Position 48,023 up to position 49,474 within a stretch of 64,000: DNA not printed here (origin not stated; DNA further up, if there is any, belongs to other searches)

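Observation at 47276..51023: Orphan LptF/LptG-family permease plus Wzm/Wzt-type ABC-2 exporter flanking the lipid operons: candidate glycolipid export route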

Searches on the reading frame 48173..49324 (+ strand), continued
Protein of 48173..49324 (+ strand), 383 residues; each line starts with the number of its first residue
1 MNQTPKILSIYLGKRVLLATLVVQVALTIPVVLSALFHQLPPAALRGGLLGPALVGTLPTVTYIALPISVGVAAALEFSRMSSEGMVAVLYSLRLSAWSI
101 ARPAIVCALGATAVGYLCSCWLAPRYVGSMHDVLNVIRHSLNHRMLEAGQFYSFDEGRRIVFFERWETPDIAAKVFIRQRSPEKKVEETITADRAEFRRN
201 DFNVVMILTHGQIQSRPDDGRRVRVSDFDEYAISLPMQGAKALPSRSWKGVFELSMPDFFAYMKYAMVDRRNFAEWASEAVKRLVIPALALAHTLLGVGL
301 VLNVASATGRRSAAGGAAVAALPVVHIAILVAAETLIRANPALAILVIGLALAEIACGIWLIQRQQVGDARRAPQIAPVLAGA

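Call 35: search_protein_families(library=ncbifam, proteins=[P0126, P0127, P0128, P0130, P0131, P0134, P0135, P0136, P0137, P0142], max_evalue=0.00001)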
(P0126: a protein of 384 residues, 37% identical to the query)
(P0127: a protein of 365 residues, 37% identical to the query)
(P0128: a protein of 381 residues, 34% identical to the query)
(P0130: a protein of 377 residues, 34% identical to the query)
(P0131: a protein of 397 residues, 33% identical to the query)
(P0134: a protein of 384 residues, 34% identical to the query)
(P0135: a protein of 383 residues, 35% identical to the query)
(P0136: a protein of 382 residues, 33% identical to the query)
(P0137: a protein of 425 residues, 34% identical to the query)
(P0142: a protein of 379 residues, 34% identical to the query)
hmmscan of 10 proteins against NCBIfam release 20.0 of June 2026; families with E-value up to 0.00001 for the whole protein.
P0126 (384 aa): 2 families
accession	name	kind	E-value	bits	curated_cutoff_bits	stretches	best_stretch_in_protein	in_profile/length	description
TIGR04407.1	LptF_YjgP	equivalog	5.6e-25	87.8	230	1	39-356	43-347/347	LPS export ABC transporter permease LptF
TIGR04408.1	LptG_lptG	equivalog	3.6e-06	25.8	240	1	51-163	55-165/351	LPS export ABC transporter permease LptG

P0127 (365 aa): 2 families
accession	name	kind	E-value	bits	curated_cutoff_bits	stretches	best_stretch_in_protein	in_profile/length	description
TIGR04407.1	LptF_YjgP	equivalog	2.6e-37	128.4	230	1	12-353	12-342/347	LPS export ABC transporter permease LptF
TIGR04408.1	LptG_lptG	equivalog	7.4e-16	57.7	240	1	5-193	2-193/351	LPS export ABC transporter permease LptG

P0128 (381 aa): 1 family
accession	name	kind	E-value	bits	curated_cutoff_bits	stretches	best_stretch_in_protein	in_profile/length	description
TIGR04407.1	LptF_YjgP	equivalog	2.5e-21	75.8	230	1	17-329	18-317/347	LPS export ABC transporter permease LptF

P0130 (377 aa): 1 family
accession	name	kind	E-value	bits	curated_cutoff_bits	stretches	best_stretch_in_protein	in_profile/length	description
TIGR04407.1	LptF_YjgP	equivalog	4.9e-27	94.6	230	1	10-347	17-335/347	LPS export ABC transporter permease LptF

P0131 (397 aa): 2 families
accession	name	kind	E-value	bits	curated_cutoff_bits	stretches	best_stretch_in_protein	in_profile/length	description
TIGR04407.1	LptF_YjgP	equivalog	1.3e-27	96.5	230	1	9-360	4-345/347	LPS export ABC transporter permease LptF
TIGR04408.1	LptG_lptG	equivalog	6.5e-08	31.6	240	1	8-197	3-194/351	LPS export ABC transporter permease LptG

P0134 (384 aa): 1 family
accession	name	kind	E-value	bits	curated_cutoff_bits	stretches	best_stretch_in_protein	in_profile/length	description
TIGR04407.1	LptF_YjgP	equivalog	3.7e-22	78.5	230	1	17-355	17-341/347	LPS export ABC transporter permease LptF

P0135 (383 aa): 2 families
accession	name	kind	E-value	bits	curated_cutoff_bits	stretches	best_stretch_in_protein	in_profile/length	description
TIGR04407.1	LptF_YjgP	equivalog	5.3e-30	104.3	230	1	5-358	2-344/347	LPS export ABC transporter permease LptF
TIGR04408.1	LptG_lptG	equivalog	4.6e-11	42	240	1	4-357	1-343/351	LPS export ABC transporter permease LptG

P0136 (382 aa): 2 families
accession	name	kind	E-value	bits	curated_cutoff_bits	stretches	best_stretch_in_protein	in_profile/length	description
TIGR04407.1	LptF_YjgP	equivalog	8.2e-29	100.4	230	1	3-357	1-346/347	LPS export ABC transporter permease LptF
TIGR04408.1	LptG_lptG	equivalog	3.3e-12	45.7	240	1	3-202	1-199/351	LPS export ABC transporter permease LptG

P0137 (425 aa): 2 families
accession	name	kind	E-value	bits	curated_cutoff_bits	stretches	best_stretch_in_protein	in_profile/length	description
TIGR04407.1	LptF_YjgP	equivalog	1.6e-25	89.6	230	1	5-347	1-332/347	LPS export ABC transporter permease LptF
TIGR04408.1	LptG_lptG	equivalog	4.2e-09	35.5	240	1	5-199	1-193/351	LPS export ABC transporter permease LptG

P0142 (379 aa): 2 families
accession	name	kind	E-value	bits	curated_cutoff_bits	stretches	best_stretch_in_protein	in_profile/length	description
TIGR04407.1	LptF_YjgP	equivalog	6.2e-21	74.5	230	1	2-222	1-227/347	LPS export ABC transporter permease LptF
TIGR04408.1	LptG_lptG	equivalog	5.8e-06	25.2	240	0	2-331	1-327/351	LPS export ABC transporter permease LptG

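Call 39: find_encoding_contigs(protein=P0051, flank=10000, max_places=1)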
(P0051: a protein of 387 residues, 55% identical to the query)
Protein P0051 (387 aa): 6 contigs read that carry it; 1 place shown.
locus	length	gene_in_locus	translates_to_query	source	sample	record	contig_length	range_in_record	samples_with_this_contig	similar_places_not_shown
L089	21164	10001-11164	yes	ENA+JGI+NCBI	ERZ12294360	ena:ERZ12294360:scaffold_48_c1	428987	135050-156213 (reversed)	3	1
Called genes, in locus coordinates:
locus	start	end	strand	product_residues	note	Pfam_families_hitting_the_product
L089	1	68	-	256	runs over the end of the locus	PF00106:adh_short, PF01370:Epimerase (faint), PF08659:KR, PF13460:NAD_binding_10 (weak), PF13561:adh_short_C2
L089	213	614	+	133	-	PF01638:HxlR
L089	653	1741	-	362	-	PF10908:Tlde1_dom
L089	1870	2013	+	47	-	-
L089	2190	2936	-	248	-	PF00483:NTP_transferase, PF12804:NTP_transf_3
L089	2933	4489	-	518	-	PF02367:TsaE, PF01636:APH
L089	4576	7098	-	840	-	PF13188:PAS_8 (faint), PF12860:PAS_7, PF00512:HisKA, PF02518:HATPase_c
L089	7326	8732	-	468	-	PF05221:AdoHcyase, PF00670:AdoHcyase_NAD, PF02826:2-Hacid_dh_C, PF07991:KARI_N (weak)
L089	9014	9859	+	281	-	-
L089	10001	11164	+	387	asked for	PF03739:LptF_LptG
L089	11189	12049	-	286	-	PF00005:ABC_tran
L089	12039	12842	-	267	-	PF01061:ABC2_membrane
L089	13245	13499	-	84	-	-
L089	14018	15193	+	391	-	PF25917:BSH_RND, PF25973:BSH_CzcB (weak), PF25944:Beta-barrel_RND, PF25954:Beta-barrel_RND_2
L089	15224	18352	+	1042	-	PF00873:ACR_tran, PF03176:MMPL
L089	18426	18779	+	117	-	-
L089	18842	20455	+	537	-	PF00009:GTP_EFTU, PF01926:MMR_HSR1 (faint), PF22042:EF-G_D2, PF03144:GTP_EFTU_D2, PF16658:RF3_C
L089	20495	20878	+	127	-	PF07045:DUF1330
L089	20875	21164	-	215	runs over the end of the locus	PF10294:Methyltransf_16, PF05175:MTS (weak), PF06325:PrmA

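Call 40: find_encoding_contigs(protein=P0116, flank=10000, max_places=1)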
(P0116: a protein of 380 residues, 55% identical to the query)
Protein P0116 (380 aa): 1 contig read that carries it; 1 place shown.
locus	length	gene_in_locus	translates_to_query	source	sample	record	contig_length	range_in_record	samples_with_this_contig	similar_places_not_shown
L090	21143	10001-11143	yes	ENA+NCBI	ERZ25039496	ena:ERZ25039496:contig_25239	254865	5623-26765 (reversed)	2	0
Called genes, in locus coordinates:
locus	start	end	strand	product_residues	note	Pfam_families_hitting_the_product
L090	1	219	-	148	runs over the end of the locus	PF02472:ExbD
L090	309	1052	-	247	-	PF01618:MotA_ExbB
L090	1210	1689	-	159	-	PF13279:4HBT_2, PF03061:4HBT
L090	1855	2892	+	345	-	PF01210:NAD_Gly3P_dh_N, PF02558:ApbA, PF03807:F420_oxidored (weak), PF07479:NAD_Gly3P_dh_C, PF20618:GPD_NAD_C_bact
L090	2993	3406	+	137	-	PF01878:EVE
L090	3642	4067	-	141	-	-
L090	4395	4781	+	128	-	PF02656:DUF202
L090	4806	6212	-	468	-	PF05221:AdoHcyase, PF00670:AdoHcyase_NAD, PF02826:2-Hacid_dh_C (weak), PF07991:KARI_N (faint)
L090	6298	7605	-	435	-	PF13579:Glyco_trans_4_4 (weak), PF13692:Glyco_trans_1_4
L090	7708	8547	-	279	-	PF00561:Abhydrolase_1, PF12146:Hydrolase_4 (weak), PF12697:Abhydrolase_6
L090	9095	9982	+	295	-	-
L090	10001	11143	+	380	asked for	PF03739:LptF_LptG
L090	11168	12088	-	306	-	PF00106:adh_short, PF08659:KR, PF13561:adh_short_C2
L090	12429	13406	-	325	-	PF03328:HpcH_HpaI, PF15617:C-C_Bond_Lyase (faint), PF22484:DUF6986 (weak)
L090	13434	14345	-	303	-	PF00311:PEPcase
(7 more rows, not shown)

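Call 42: list_cluster_members(proteins=[P0246, P0223, P0230, P0218, P0241, P0206, P0188, P0227, P0200, P0256])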
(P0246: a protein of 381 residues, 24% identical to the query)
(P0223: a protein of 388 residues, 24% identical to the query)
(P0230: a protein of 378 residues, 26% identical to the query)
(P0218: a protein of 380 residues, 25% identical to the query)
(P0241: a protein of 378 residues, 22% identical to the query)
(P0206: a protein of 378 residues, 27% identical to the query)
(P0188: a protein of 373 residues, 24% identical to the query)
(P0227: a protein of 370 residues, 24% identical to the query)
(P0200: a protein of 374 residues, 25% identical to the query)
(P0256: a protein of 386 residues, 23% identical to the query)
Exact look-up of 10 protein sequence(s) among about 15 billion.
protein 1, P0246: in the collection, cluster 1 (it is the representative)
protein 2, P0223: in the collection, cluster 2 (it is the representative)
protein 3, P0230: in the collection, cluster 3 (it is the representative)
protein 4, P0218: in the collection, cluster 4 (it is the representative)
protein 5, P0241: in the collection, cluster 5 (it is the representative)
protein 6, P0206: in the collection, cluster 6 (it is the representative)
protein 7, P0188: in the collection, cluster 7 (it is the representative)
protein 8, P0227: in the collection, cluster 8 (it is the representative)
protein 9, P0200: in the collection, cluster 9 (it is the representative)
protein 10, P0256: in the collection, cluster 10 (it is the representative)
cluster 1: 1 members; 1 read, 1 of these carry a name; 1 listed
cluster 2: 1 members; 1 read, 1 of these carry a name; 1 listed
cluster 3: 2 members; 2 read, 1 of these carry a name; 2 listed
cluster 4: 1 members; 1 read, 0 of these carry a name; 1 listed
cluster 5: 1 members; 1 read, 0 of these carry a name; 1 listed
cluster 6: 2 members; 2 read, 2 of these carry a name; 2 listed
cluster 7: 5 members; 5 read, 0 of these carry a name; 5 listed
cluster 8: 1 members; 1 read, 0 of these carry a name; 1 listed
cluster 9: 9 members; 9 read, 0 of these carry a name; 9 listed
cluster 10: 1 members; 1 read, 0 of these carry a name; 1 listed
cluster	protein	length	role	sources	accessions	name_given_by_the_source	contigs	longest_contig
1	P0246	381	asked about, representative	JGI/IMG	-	lipopolysaccharide export system permease protein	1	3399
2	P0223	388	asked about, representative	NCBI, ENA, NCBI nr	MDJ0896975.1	MAG: LPS export ABC transporter permease LptF [Alphaproteobacteria bacterium] | LPS export ABC transporter permease LptF [Alphaproteobacteria bacterium]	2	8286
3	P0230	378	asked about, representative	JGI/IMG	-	lipopolysaccharide export system permease protein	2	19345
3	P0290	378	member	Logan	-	-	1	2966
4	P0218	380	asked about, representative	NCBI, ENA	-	-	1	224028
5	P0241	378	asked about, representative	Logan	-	-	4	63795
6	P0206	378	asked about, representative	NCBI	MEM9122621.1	MAG: LPS export ABC transporter permease LptF [Pseudomonadota bacterium]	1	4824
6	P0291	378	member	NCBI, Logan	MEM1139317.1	MAG: LPS export ABC transporter permease LptF [Pseudomonadota bacterium]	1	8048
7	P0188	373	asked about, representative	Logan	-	-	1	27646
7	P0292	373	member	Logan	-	-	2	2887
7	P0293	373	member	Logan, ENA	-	-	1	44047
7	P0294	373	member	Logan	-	-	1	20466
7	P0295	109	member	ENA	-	-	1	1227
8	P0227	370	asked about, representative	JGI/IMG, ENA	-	-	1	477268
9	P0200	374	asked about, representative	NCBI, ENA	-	-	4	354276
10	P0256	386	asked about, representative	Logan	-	-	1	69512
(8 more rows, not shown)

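Call 43: find_encoding_contigs(protein=P0128, flank=10000, max_places=1)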
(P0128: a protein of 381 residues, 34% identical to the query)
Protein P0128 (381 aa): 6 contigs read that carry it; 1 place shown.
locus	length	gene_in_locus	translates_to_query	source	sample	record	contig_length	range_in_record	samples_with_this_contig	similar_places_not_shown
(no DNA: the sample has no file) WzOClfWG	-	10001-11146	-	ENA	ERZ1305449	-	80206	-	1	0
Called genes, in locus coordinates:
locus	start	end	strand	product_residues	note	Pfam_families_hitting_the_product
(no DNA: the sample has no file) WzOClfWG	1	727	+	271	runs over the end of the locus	PF00561:Abhydrolase_1, PF12697:Abhydrolase_6, PF12146:Hydrolase_4, PF00561:Abhydrolase_1 (weak)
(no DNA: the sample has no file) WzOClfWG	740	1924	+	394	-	PF00296:Bac_luciferase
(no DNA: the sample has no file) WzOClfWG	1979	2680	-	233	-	PF02798:GST_N, PF13409:GST_N_2, PF13417:GST_N_3, PF00043:GST_C, PF14497:GST_C_3 (weak)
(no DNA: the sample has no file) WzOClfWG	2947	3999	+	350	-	-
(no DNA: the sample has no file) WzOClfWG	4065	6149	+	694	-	PF01970:TctA, PF07331:TctB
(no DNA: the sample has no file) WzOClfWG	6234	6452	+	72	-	-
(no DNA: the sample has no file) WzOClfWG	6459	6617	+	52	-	-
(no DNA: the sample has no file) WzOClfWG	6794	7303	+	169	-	-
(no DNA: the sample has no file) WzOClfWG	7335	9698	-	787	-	PF03176:MMPL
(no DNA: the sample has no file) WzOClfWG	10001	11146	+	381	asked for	PF03739:LptF_LptG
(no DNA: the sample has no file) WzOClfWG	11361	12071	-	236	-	PF00857:Isochorismatase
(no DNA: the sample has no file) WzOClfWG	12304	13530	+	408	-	PF00155:Aminotran_1_2, PF01053:Cys_Met_Meta_PP (weak)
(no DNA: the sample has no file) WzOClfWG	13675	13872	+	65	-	-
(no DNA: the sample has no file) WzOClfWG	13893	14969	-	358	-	PF05145:AbrB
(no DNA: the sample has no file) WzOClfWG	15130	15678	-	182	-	PF00072:Response_reg, PF00196:GerE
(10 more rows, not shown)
